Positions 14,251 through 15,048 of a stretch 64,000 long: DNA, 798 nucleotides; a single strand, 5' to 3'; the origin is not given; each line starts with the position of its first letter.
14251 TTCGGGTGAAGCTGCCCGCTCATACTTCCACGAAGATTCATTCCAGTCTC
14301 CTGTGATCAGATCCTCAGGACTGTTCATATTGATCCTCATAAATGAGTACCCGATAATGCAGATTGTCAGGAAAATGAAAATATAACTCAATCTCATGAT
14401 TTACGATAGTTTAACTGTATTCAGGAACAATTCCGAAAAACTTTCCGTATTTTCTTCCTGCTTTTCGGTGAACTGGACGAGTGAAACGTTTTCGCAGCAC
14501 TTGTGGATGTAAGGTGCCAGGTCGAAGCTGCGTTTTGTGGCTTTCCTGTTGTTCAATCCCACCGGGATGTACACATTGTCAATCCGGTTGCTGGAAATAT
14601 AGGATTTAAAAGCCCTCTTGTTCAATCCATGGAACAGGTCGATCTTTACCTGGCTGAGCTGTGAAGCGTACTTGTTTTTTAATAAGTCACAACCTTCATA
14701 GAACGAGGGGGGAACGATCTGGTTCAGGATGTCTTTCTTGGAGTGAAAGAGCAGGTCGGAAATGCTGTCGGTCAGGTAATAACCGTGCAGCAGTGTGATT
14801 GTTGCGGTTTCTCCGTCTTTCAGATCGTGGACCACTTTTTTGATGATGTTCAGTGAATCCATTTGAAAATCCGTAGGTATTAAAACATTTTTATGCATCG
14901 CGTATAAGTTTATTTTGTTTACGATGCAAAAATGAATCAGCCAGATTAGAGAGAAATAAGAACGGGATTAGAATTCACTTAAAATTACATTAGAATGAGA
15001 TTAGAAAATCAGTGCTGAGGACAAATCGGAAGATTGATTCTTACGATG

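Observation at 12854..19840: dcw cluster split between murD and ftsW by a ~7 kb insert with opposite-strand genes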

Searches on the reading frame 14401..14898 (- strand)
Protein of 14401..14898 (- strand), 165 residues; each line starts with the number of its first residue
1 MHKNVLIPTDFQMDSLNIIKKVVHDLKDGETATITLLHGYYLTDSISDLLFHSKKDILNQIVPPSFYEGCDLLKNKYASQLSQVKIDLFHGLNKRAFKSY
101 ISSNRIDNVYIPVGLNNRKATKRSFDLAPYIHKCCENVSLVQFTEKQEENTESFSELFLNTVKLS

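Call 3: search_protein_families(library=pfam, proteins=[window:14401-14898:-], max_evalue=0.01)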
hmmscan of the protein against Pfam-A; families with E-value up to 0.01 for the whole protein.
window:14401-14898:- (165 aa): 0 families

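Call 4: search_protein_families(library=ncbifam, proteins=[window:14401-14898:-], max_evalue=0.01)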
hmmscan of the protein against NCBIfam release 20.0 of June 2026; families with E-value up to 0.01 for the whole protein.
window:14401-14898:- (165 aa): 0 families

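Call 26: find_homologous_proteins(query=window:14401-14898:-)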
Query window:14401-14898:- (165 aa): 18 proteins with E <= 0.001 among 59 candidates.
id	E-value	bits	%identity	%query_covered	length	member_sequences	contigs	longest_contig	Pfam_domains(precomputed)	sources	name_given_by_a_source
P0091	5.4e-104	363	100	100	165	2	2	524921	-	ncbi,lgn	-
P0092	5.0e-95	333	93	100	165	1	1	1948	-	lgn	-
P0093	4.5e-87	308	84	100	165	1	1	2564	-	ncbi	-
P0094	3.2e-82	292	79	100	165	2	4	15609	-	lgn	-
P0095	2.4e-81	289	78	100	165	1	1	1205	-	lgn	-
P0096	3.8e-81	288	78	100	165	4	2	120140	-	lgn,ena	-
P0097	2.6e-80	286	77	99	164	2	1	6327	-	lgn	-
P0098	1.6e-77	277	72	100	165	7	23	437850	-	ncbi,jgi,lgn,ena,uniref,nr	ncbi:hypothetical protein H9Y05_14480 [Crocinitomicaceae bacterium CZZ-1]|uniref:Uncharacterized pro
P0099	2.8e-77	276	82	93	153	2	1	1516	-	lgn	-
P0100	1.8e-76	273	75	100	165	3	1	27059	-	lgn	-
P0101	4.6e-73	262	72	99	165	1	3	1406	-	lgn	-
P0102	1.0e-65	238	63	100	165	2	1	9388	-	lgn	-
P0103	2.2e-61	224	69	90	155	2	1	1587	-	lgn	-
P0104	9.3e-43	164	69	66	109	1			-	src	-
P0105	1.1e-30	124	43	97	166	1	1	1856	-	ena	-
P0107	4.5e-29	119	39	99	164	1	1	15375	-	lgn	-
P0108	1.3e-27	114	41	97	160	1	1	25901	-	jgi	jgi:hypothetical protein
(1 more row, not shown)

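Call 27: find_encoding_contigs(protein=P0098, flank=10000, max_places=4)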
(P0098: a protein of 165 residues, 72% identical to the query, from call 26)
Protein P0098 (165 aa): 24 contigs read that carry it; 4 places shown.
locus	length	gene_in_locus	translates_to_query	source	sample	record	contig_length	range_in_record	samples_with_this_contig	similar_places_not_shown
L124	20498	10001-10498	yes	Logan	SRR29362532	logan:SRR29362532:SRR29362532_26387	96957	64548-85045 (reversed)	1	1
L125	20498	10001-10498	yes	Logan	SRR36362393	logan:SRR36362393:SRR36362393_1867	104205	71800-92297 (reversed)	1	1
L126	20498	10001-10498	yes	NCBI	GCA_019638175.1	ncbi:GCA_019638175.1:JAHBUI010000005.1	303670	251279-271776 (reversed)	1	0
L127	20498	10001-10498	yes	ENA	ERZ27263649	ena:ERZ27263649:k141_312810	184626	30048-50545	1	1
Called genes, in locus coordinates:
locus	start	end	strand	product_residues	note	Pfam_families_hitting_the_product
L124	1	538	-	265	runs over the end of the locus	-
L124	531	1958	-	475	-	PF01225:Mur_ligase, PF08245:Mur_ligase_M, PF02875:Mur_ligase_C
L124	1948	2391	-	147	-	-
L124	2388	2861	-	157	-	-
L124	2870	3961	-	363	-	PF03033:Glyco_transf_28, PF04101:Glyco_tran_28_C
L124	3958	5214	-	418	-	PF01098:FTSW_RODA_SPOVE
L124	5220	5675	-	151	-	-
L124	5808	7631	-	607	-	PF19576:Acyltransf_2, PF01553:Acyltransferase, PF13444:Acetyltransf_5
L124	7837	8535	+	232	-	PF00072:Response_reg, PF00486:Trans_reg_C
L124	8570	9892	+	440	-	PF00672:HAMP, PF00512:HisKA, PF02518:HATPase_c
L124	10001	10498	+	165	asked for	-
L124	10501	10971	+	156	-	-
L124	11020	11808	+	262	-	PF06912:DUF1275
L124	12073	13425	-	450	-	PF21377:MurD_N, PF21799:MurD-like_N, PF08245:Mur_ligase_M, PF02875:Mur_ligase_C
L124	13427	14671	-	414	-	PF10555:MraY_sig1 (faint), PF00953:Glycos_transf_4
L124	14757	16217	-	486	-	PF01225:Mur_ligase, PF08245:Mur_ligase_M, PF02875:Mur_ligase_C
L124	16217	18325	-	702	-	PF03717:PBP_dimer, PF00905:Transpeptidase, PF03793:PASTA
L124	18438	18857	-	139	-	PF19579:FtsL_2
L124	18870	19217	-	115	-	-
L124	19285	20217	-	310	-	PF01795:Methyltransf_5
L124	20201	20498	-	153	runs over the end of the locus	PF02381:MraZ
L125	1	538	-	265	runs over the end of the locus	-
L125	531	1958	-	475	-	PF01225:Mur_ligase, PF08245:Mur_ligase_M, PF02875:Mur_ligase_C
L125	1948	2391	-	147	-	-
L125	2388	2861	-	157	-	-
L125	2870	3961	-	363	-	PF03033:Glyco_transf_28, PF04101:Glyco_tran_28_C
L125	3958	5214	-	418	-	PF01098:FTSW_RODA_SPOVE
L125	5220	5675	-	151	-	-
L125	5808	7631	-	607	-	PF19576:Acyltransf_2, PF01553:Acyltransferase, PF13444:Acetyltransf_5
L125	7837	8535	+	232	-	PF00072:Response_reg, PF00486:Trans_reg_C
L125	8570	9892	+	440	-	PF00672:HAMP, PF00512:HisKA, PF02518:HATPase_c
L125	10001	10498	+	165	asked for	-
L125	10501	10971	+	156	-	-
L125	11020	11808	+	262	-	PF06912:DUF1275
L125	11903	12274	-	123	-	PF04266:ASCH (faint)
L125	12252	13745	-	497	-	-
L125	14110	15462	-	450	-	PF21377:MurD_N, PF21799:MurD-like_N, PF08245:Mur_ligase_M, PF02875:Mur_ligase_C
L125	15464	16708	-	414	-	PF10555:MraY_sig1 (faint), PF00953:Glycos_transf_4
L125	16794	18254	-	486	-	PF01225:Mur_ligase, PF08245:Mur_ligase_M, PF02875:Mur_ligase_C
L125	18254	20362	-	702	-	PF03717:PBP_dimer, PF00905:Transpeptidase, PF03793:PASTA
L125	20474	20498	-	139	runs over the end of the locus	PF19579:FtsL_2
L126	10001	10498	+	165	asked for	-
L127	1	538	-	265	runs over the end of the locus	-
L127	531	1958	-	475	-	PF01225:Mur_ligase, PF08245:Mur_ligase_M, PF02875:Mur_ligase_C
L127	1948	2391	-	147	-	-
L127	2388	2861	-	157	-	-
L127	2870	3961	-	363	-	PF03033:Glyco_transf_28, PF04101:Glyco_tran_28_C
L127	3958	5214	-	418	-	PF01098:FTSW_RODA_SPOVE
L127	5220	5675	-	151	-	-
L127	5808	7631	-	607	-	PF19576:Acyltransf_2, PF01553:Acyltransferase, PF13444:Acetyltransf_5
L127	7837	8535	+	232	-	PF00072:Response_reg, PF00486:Trans_reg_C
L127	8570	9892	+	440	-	PF00672:HAMP, PF00512:HisKA, PF02518:HATPase_c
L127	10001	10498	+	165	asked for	-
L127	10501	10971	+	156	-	-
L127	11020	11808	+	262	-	PF06912:DUF1275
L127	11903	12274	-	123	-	PF04266:ASCH (faint)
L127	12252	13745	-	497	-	-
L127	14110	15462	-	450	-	PF21377:MurD_N, PF21799:MurD-like_N, PF08245:Mur_ligase_M, PF02875:Mur_ligase_C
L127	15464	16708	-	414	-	PF10555:MraY_sig1 (faint), PF00953:Glycos_transf_4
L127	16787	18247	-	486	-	PF01225:Mur_ligase, PF08245:Mur_ligase_M, PF02875:Mur_ligase_C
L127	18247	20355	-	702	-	PF03717:PBP_dimer, PF00905:Transpeptidase, PF03793:PASTA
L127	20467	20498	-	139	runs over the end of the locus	PF19579:FtsL_2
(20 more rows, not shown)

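Call 28: find_encoding_contigs(protein=P0108, flank=10000, max_places=3)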
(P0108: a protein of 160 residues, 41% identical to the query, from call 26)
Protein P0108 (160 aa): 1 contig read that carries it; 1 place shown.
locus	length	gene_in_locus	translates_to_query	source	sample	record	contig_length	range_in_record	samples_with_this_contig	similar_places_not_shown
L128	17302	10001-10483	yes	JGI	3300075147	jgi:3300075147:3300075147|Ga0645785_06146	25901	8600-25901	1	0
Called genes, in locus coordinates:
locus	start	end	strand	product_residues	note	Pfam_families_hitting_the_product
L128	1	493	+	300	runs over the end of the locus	PF01370:Epimerase (weak), PF08338:DUF1731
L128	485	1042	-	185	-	-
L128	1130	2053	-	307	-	PF00005:ABC_tran, PF13304:AAA_21 (weak), PF13732:DrrA1-3_C (weak)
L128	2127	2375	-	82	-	-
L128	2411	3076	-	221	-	PF02666:PS_Dcarbxylase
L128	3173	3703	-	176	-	-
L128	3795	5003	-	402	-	PF00270:DEAD, PF04851:ResIII, PF00271:Helicase_C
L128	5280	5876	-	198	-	-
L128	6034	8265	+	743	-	PF07719:TPR_2 (faint), PF26725:TPR_INTS8_3 (faint), PF13181:TPR_8 (faint), PF17874:TPR_MalT, PF13424:TPR_12, PF00515:TPR_1 (weak), PF13424:TPR_12, PF06580:His_kinase, +5 more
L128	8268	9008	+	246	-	PF00072:Response_reg, PF04397:LytTR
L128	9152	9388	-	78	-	-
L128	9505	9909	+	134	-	-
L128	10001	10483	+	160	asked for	-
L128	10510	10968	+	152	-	-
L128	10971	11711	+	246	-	PF06912:DUF1275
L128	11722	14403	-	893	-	PF00521:DNA_topoisoIV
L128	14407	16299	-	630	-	PF02518:HATPase_c, PF00204:DNA_gyraseB, PF01751:Toprim, PF00986:DNA_gyraseB_C (weak)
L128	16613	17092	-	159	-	-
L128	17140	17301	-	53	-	?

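Call 31: find_encoding_contigs(protein=P0107, flank=10000, max_places=2)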
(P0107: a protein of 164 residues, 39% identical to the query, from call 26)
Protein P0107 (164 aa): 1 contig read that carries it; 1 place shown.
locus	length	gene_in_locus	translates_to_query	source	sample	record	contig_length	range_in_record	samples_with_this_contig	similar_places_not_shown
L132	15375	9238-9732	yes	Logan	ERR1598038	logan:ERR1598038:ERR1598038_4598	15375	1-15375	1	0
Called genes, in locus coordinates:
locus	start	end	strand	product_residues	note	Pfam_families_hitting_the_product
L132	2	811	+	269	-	?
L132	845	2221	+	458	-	PF14322:SusD-like_3, PF07980:SusD_RagB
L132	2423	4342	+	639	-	PF00005:ABC_tran, PF02463:SMC_N (faint), PF13555:AAA_29 (faint), PF13304:AAA_21 (faint), PF12848:ABC_tran_Xtn, PF00005:ABC_tran, PF16326:ABC_tran_CTD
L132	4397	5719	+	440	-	PF17116:T9SS_plug_1st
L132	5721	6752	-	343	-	PF00578:AhpC-TSA, PF08534:Redoxin, PF13905:Thioredoxin_8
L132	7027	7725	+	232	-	PF00072:Response_reg, PF00486:Trans_reg_C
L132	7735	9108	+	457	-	PF00672:HAMP, PF00512:HisKA, PF02518:HATPase_c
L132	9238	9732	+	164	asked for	-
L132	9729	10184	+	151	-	-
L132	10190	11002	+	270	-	PF06912:DUF1275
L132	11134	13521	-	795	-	PF03176:MMPL, PF00873:ACR_tran (faint), PF02460:Patched, PF12349:Sterol-sensing, PF03176:MMPL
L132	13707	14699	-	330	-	PF03308:MeaB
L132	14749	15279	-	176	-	PF01931:NTPase_I-T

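Call 68: search_solved_structures(query=A9, max_evalue=10)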
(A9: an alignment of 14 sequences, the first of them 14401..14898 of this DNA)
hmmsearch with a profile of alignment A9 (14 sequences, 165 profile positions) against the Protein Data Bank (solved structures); distinct sequences matched with E-value up to 10: 0.

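Call 69: search_protein_families(library=pfam, proteins=[window:14401-14898:-], max_evalue=10)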
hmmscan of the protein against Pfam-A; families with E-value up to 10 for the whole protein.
window:14401-14898:- (165 aa): 1 family
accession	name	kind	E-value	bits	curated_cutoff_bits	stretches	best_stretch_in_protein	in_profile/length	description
PF00582.32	Usp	-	0.21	12.5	24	1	1-40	1-39/141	Universal stress protein family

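Call 71: predict_structure(alignment_id=A9)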
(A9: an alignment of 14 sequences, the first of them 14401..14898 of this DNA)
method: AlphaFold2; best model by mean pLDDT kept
length: 165 residues; sequences in the alignment: 14
mean_pLDDT: 85.6   pTM: 0.82
mean pLDDT of the five models: 85.6, 83.8, 83.6, 83.6, 81.7
residues with pLDDT >= 90: 106; 70-90: 28; 50-70: 21; < 50: 10
segments of 3 or more residues with pLDDT < 50: 148-152, 161-165
pLDDT, mean of each block of 10 residues (from residue 1): 96 91 93 97 72 83 92 94 95 94 97 87 92 95 61 51 43
secondary structure, 60 per line:
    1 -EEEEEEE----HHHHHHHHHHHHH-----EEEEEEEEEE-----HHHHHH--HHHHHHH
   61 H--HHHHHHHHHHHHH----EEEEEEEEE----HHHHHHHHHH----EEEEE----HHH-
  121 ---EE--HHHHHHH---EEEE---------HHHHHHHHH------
elements in order: E2-8 H13-25 E31-40 H46-51 H54-61 H64-76 E81-89 H94-103 E108-112 H128-134 E138-141 H151-159

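Call 73: fold_search(model_id=the predicted structure, library=pdb)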
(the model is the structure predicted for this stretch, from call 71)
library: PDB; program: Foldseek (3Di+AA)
matches with E <= 10: 1652; with E <= 0.001: 22
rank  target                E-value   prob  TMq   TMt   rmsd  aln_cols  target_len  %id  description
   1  2dum_C                3.5e-06  1.00  0.50  0.55   6.6       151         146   15  Crystal structure of hypothetical protein, PH0823 (released 2007-01-24)
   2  2dum_A                4.5e-06  1.00  0.50  0.55   6.6       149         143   15  Crystal structure of hypothetical protein, PH0823 (released 2007-01-24)
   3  2dum_B                5.1e-06  1.00  0.50  0.57   5.9       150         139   15  Crystal structure of hypothetical protein, PH0823 (released 2007-01-24)
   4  3hgm_A                1.4e-05  1.00  0.48  0.52   7.4       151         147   14  Universal Stress Protein TeaD from the TRAP transporter TeaABC of Halomonas elongata (released 2010-03-02)
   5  3s3t_B                5.1e-05  1.00  0.48  0.53   6.0       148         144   13  Universal stress protein UspA from Lactobacillus plantarum (released 2011-06-08)
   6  3s3t_A                5.5e-05  1.00  0.50  0.55   5.5       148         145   14  Universal stress protein UspA from Lactobacillus plantarum (released 2011-06-08)
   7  3hgm_D                9.7e-05  1.00  0.49  0.55   6.0       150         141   13  Universal Stress Protein TeaD from the TRAP transporter TeaABC of Halomonas elongata (released 2010-03-02)
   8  7ji4                  1.1e-04  1.00  0.46  0.57   6.1       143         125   10  Universal stress protein (USP) domain of KdpD histidine kinase in complex with second messenger c-di-AMP (released 2021-05-26)
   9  2dum_D                2.0e-04  1.00  0.47  0.53   6.0       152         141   14  Crystal structure of hypothetical protein, PH0823 (released 2007-01-24)
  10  1mjh_A                2.2e-04  1.00  0.51  0.57   5.7       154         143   16  Structure-based assignment of the biochemical function of hypothetical protein MJ0577: A test case of structural genom (released 1998-12-23)
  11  1wjg                  2.2e-04  1.00  0.39  0.46   6.9       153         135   12  Crystal structure of a probable ATP binding protein from thermus themophilus HB8 (released 2004-11-29)
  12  5ahw_C                2.5e-04  1.00  0.47  0.51   6.7       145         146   15  Crystal structure of universal stress protein MSMEG_3811 in complex with cAMP (released 2015-04-01)
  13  3hgm_C                2.7e-04  1.00  0.48  0.56   6.1       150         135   14  Universal Stress Protein TeaD from the TRAP transporter TeaABC of Halomonas elongata (released 2010-03-02)
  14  1mjh_B                2.9e-04  1.00  0.53  0.59   6.0       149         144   13  Structure-based assignment of the biochemical function of hypothetical protein MJ0577: A test case of structural genom (released 1998-12-23)
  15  3nbk_D                5.8e-04  1.00  0.42  0.43   8.3       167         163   10  Phosphopantetheine Adenylyltransferase from Mycobacterium tuberculosis in complex with 4'-phosphopantetheine (released 2010-09-15)
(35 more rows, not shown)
